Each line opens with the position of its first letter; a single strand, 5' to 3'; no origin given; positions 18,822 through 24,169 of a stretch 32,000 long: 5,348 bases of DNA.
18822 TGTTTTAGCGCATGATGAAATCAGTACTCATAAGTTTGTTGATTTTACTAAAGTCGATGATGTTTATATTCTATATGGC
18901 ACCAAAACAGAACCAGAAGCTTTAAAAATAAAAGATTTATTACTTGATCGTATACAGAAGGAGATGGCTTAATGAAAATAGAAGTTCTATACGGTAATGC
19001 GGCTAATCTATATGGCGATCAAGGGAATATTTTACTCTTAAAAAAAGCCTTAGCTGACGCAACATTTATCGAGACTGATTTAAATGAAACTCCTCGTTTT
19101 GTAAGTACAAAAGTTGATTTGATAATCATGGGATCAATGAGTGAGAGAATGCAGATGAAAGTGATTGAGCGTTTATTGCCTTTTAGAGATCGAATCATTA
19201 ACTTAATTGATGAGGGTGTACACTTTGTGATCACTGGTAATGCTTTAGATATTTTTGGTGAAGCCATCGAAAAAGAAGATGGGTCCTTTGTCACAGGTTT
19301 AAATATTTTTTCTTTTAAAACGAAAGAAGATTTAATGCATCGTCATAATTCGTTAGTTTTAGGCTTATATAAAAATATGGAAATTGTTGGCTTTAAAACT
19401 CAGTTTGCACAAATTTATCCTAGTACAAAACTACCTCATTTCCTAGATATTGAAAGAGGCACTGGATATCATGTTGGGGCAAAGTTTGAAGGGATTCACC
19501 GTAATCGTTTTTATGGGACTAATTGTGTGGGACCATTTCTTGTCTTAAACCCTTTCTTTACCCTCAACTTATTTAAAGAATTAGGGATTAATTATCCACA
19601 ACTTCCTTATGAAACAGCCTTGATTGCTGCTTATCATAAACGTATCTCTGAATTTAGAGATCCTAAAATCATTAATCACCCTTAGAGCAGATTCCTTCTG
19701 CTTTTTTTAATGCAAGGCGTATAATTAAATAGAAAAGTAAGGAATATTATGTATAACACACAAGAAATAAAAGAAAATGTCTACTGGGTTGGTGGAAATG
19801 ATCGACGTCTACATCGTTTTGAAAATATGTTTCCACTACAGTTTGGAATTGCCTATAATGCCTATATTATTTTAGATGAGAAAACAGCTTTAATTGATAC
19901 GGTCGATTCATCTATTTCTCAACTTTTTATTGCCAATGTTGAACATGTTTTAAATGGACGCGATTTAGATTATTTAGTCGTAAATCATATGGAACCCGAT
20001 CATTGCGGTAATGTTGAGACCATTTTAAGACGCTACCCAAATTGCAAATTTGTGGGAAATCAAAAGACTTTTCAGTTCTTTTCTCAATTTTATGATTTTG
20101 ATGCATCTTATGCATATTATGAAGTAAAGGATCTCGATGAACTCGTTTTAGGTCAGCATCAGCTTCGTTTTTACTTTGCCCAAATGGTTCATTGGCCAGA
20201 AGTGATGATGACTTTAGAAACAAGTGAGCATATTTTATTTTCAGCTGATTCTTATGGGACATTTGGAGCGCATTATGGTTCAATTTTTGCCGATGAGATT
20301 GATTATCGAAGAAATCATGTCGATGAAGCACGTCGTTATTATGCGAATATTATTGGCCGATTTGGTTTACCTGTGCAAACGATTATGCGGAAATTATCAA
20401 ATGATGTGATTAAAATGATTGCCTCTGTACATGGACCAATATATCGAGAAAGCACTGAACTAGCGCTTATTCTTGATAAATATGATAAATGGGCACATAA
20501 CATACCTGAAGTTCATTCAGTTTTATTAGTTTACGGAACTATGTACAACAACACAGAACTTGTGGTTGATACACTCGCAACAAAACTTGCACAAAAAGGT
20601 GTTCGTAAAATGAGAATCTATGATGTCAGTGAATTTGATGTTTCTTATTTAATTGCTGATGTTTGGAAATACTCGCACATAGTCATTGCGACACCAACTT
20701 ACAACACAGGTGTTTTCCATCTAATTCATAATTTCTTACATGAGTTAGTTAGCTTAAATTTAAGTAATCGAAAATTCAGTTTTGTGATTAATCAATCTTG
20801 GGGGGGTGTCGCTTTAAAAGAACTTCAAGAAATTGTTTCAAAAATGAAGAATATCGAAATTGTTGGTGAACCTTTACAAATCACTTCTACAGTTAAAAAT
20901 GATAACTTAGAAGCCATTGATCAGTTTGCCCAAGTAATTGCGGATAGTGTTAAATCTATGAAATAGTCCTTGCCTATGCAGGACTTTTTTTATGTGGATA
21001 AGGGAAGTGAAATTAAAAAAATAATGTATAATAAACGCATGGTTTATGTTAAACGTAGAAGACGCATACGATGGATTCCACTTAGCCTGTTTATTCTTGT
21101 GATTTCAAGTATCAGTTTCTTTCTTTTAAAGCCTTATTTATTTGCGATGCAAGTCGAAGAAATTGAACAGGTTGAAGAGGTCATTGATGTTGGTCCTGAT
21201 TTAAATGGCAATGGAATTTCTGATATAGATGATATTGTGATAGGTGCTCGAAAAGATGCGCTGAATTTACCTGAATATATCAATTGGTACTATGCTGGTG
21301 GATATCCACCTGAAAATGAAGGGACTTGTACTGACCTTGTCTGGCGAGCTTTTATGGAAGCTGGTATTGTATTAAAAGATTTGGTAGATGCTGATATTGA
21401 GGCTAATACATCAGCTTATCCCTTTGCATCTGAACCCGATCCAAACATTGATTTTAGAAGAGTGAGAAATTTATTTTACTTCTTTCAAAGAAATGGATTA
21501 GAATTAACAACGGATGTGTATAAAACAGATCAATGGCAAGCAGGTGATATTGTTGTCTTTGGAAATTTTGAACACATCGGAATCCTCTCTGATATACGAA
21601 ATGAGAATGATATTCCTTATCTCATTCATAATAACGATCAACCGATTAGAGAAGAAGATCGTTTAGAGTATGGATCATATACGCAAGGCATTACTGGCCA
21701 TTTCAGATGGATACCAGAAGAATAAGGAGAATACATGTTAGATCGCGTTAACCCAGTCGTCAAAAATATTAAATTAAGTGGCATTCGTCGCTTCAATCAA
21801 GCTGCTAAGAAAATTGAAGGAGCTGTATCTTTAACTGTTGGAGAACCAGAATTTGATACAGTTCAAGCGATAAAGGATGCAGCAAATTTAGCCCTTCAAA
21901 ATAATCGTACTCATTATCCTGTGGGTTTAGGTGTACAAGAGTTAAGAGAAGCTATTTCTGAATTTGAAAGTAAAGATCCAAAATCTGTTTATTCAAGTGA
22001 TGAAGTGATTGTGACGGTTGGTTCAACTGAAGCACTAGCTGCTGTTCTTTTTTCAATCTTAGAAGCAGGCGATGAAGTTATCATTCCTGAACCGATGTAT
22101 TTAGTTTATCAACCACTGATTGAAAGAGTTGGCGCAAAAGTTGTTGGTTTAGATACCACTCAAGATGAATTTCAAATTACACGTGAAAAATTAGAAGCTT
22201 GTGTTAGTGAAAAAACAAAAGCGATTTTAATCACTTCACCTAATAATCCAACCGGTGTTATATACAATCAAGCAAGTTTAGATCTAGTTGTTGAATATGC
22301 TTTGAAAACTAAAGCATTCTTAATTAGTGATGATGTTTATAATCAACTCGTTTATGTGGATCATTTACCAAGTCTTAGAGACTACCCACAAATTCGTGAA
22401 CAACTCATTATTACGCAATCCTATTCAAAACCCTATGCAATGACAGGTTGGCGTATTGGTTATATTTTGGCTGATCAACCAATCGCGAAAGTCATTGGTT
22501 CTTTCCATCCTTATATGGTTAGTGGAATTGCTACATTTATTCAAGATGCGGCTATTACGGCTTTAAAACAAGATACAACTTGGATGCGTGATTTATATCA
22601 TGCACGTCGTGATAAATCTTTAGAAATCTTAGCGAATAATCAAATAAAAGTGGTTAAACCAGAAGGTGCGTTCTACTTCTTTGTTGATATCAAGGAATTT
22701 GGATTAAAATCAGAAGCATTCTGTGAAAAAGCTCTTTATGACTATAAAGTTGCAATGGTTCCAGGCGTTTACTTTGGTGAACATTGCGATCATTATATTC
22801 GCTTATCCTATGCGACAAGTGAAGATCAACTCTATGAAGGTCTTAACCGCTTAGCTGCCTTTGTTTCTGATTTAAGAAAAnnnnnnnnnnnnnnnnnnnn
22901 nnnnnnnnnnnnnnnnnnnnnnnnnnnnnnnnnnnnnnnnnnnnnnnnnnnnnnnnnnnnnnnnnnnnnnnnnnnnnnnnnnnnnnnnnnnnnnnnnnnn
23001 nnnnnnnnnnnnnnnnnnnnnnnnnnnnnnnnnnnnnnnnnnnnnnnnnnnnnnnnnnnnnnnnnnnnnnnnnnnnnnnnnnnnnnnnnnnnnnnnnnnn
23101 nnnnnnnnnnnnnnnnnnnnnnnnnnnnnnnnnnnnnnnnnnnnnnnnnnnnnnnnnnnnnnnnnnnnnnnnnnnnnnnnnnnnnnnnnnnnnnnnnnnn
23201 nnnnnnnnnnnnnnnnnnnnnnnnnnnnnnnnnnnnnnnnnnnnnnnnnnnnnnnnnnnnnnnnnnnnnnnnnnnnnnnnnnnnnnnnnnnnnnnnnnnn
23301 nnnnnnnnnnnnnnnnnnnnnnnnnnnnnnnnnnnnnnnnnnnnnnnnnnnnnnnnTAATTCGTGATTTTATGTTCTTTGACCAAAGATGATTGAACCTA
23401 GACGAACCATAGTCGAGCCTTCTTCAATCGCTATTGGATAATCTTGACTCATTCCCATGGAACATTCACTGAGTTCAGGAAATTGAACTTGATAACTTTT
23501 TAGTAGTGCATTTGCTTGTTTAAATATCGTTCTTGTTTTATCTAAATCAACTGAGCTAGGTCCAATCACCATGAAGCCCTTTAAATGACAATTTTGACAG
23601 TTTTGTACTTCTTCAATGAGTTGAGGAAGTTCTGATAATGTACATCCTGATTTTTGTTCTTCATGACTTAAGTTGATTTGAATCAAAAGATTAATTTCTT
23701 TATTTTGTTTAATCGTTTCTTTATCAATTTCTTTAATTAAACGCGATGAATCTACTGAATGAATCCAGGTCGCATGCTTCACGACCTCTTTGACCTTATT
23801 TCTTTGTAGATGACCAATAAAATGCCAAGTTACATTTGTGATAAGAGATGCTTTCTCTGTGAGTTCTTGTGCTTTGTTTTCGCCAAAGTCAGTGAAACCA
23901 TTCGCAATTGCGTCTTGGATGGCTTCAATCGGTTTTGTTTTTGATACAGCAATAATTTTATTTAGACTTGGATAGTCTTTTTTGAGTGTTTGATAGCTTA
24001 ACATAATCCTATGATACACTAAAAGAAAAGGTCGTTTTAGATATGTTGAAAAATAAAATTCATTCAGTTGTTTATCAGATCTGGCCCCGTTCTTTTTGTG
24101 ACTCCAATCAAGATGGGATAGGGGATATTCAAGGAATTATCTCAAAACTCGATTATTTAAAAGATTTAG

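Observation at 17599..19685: MurT/GatD-like pair in which all three residues of the inter-subunit glutaminase triad appear to be replaced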

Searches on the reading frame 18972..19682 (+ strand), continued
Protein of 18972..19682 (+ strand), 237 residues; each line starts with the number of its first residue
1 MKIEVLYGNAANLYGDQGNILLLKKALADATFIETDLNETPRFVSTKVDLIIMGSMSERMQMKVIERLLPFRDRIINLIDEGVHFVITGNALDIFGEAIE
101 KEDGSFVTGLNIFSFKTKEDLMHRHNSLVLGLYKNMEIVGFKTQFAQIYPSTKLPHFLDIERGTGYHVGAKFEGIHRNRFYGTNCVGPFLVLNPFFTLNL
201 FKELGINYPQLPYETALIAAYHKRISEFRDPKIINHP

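Call 73: list_cluster_members(proteins=[P0246, P0247, P0248, P0249, P0250, P0251, P0252, P0257, P0258, P0271])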
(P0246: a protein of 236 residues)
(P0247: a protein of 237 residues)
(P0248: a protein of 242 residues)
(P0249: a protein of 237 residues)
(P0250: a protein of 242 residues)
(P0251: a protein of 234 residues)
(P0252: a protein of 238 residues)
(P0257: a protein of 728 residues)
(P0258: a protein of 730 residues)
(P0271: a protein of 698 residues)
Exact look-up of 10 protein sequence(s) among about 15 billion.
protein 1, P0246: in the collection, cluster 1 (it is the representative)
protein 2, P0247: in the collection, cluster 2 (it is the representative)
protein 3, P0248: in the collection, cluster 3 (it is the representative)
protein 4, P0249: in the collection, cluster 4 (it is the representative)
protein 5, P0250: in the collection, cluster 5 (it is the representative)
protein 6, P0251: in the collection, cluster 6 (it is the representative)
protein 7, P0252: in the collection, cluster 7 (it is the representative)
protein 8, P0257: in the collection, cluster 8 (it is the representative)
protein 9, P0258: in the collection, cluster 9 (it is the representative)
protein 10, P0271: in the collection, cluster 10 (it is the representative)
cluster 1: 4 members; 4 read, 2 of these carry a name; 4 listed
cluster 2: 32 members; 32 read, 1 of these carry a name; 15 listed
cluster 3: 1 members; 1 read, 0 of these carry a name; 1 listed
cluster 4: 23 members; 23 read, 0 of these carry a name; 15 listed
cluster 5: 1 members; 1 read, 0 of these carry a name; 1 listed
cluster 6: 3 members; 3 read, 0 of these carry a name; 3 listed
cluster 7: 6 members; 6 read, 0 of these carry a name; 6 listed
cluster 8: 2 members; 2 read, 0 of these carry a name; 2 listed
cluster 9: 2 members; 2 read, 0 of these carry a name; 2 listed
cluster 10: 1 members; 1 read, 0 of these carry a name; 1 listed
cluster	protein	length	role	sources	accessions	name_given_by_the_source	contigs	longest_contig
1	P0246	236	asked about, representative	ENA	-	-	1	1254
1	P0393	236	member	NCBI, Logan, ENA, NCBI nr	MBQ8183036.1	MAG: hypothetical protein IJ025_03955 [Clostridia bacterium] | hypothetical protein [Clostridia bacterium]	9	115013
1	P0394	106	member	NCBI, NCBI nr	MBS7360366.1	MAG: hypothetical protein KIG53_07160, partial [Oscillospiraceae bacterium] | hypothetical protein [Oscillospiraceae bacterium]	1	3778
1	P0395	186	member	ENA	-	-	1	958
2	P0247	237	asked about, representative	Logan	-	-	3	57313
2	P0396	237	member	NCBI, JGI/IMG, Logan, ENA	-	CobQ-like glutamine amidotransferase family enzyme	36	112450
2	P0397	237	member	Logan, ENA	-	-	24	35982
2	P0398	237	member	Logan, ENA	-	-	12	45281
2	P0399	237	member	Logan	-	-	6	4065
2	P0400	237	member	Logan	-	-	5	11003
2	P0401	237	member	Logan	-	-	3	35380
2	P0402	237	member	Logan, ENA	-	-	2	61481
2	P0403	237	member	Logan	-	-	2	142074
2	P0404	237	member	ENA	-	-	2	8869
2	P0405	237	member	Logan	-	-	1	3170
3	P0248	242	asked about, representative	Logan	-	-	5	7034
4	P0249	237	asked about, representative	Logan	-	-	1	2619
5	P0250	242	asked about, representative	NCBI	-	-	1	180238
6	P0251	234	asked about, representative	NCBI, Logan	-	-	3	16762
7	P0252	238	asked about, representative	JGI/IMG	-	-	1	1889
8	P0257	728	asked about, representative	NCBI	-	-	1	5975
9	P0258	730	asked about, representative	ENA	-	-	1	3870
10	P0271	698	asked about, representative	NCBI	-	-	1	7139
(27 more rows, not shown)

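Call 74: fold_search(model_id=the predicted structure, library=pdb)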
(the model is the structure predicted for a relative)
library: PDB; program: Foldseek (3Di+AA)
matches with E <= 10: 1006; with E <= 0.001: 48
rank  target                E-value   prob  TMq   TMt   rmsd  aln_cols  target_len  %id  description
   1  6gs2_A                4.4e-19  1.00  0.86  0.83   2.5       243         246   23  Crystal Structure of the GatD/MurT Enzyme Complex from Staphylococcus aureus (released 2018-09-05)
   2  5n9m_B                5.0e-19  1.00  0.83  0.82   2.7       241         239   23  Crystal structure of GatD - a glutamine amidotransferase from Staphylococcus aureus involved in peptidoglycan amidatio (released 2018-03-14)
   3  5n9m_A                6.0e-19  1.00  0.86  0.84   2.6       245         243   23  Crystal structure of GatD - a glutamine amidotransferase from Staphylococcus aureus involved in peptidoglycan amidatio (released 2018-03-14)
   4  6h5e_A                8.7e-19  1.00  0.85  0.83   2.8       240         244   24  Crystal Structure of the GatD/MurT Enzyme Complex from Staphylococcus aureus with bound AMPPNP (released 2018-09-05)
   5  9sqj_CCC              5.4e-17  1.00  0.78  0.73   3.7       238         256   21  Crystal Structure of the MurT/GatD Enzyme Complex from Streptococcus pyogenes with bound AMPPNP (released 2025-10-08)
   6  9sq9_C                1.1e-16  1.00  0.78  0.74   4.0       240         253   21  Crystal Structure of the MurT/GatD Enzyme Complex from Streptococcus pyogenes (released 2025-10-08)
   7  9sqj_DDD              1.5e-16  1.00  0.78  0.75   3.6       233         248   21  Crystal Structure of the MurT/GatD Enzyme Complex from Streptococcus pyogenes with bound AMPPNP (released 2025-10-08)
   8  9sq9_D                2.7e-16  1.00  0.78  0.74   3.7       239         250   22  Crystal Structure of the MurT/GatD Enzyme Complex from Streptococcus pyogenes (released 2025-10-08)
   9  6fqb_E                5.0e-16  1.00  0.80  0.77   3.2       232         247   21  MurT/GatD peptidoglycan amidotransferase complex from Streptococcus pneumoniae R6 (released 2018-08-22)
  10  6ru0_F                3.3e-09  1.00  0.56  0.65   4.1       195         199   14  Light-Regulation of Imidazole Glycerol Phosphate Synthase by Interference with its Allosteric Machinery through Photo- (released 2020-05-20)
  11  7ac8_F                4.3e-09  1.00  0.58  0.67   3.8       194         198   14  Molecular basis for the unique allosteric activation mechanism of the heterodimeric imidazole glycerol phosphate synth (released 2021-05-19)
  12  1gpw_B                5.5e-09  1.00  0.56  0.64   3.9       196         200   15  Structural evidence for ammonia tunneling across the (beta/alpha)8 barrel of the imidazole glycerol phosphate synthase (released 2002-02-10)
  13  6ymu_F                1.2e-08  1.00  0.55  0.64   4.0       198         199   15  Imidazole Glycerol Phosphate Synthase (released 2020-07-22)
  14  1gpw_D                3.3e-08  1.00  0.57  0.66   3.8       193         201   12  Structural evidence for ammonia tunneling across the (beta/alpha)8 barrel of the imidazole glycerol phosphate synthase (released 2002-02-10)
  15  6ymu_B                3.7e-08  1.00  0.56  0.64   4.0       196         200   15  Imidazole Glycerol Phosphate Synthase (released 2020-07-22)
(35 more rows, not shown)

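Call 96: search_protein_families(library=ncbifam, proteins=[L124:7679-8563:+, L138:7535-8551:+], max_evalue=0.001)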
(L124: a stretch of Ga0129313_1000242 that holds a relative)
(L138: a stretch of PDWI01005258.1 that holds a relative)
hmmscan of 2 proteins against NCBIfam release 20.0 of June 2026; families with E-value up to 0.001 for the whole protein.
L124:7679-8563:+ (295 aa): 0 families

L138:7535-8551:+ (339 aa): 1 family
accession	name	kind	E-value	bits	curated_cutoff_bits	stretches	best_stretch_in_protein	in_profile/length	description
TIGR02291.1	rimK_rel_E_lig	hypoth_equivalog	2.7e-06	26.6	314.2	1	168-316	135-277/317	alpha-L-glutamate ligase-like protein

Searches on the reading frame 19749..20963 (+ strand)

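Call 35: search_protein_families(library=pfam, proteins=[window:19749-20963:+], max_evalue=0.00001)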
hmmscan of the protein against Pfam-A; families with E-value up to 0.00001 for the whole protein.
window:19749-20963:+ (405 aa): 3 families
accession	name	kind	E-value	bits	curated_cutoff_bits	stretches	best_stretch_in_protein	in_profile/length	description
PF19583.5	ODP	-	7.4e-18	65.6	27.2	1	35-229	2-194/194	ODP family beta lactamase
PF00753.33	Lactamase_B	-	2.3e-08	34.7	22.7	1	37-167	7-149/196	Metallo-beta-lactamase superfamily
PF00258.30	Flavodoxin_1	-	3.2e-06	27.8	25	1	260-373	1-122/143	Flavodoxin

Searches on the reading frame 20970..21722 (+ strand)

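Call 35: search_protein_families(library=pfam, proteins=[window:20970-21722:+], max_evalue=0.00001)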
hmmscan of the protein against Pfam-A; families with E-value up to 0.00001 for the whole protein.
window:20970-21722:+ (251 aa): 1 family
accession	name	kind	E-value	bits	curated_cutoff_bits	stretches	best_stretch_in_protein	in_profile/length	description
PF06940.17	DUF1287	-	2.3e-44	151.4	25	1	92-247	3-163/163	Domain of unknown function (DUF1287)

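Call 96: search_protein_families(library=ncbifam, proteins=[window:20970-21722:+], max_evalue=0.001)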
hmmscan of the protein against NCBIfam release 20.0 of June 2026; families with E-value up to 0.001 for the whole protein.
window:20970-21722:+ (251 aa): 0 families

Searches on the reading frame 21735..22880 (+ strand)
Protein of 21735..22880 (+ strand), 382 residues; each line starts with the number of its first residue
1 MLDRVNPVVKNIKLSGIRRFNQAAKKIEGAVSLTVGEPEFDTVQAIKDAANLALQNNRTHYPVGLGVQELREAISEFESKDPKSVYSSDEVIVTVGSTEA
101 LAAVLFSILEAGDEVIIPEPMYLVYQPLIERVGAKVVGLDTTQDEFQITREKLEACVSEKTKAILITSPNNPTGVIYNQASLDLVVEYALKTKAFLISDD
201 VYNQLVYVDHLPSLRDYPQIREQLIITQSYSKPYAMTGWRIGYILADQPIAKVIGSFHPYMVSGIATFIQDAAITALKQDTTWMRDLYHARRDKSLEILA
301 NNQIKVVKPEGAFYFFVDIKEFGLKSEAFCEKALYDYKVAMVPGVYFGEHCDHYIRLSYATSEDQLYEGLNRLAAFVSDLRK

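Call 35: search_protein_families(library=pfam, proteins=[window:21735-22880:+], max_evalue=0.00001)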
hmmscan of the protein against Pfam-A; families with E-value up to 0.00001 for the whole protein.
window:21735-22880:+ (382 aa): 4 families
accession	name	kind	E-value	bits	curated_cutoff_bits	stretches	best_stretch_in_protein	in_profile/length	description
PF00155.27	Aminotran_1_2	-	1.1e-60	206.2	19.7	1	31-373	4-361/361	Aminotransferase class I and II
PF01041.23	DegT_DnrJ_EryC1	-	5.2e-10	39.5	19.8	1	87-167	38-119/360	DegT/DnrJ/EryC1/StrS aminotransferase family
PF00266.25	Aminotran_5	-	4.4e-08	32.9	21.5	1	86-199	59-175/371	Aminotransferase class-V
PF01053.26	Cys_Met_Meta_PP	-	5.8e-08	32.1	27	1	90-202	69-176/381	Cys/Met metabolism PLP-dependent enzyme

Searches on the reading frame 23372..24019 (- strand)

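Call 35: search_protein_families(library=pfam, proteins=[window:23372-24019:-], max_evalue=0.00001)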
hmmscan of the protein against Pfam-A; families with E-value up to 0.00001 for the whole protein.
window:23372-24019:- (216 aa): 1 family
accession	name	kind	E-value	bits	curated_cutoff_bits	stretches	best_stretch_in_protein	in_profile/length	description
PF01168.26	Ala_racemase_N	-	3e-21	76.6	24.1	1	9-214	10-218/220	Alanine racemase, N-terminal domain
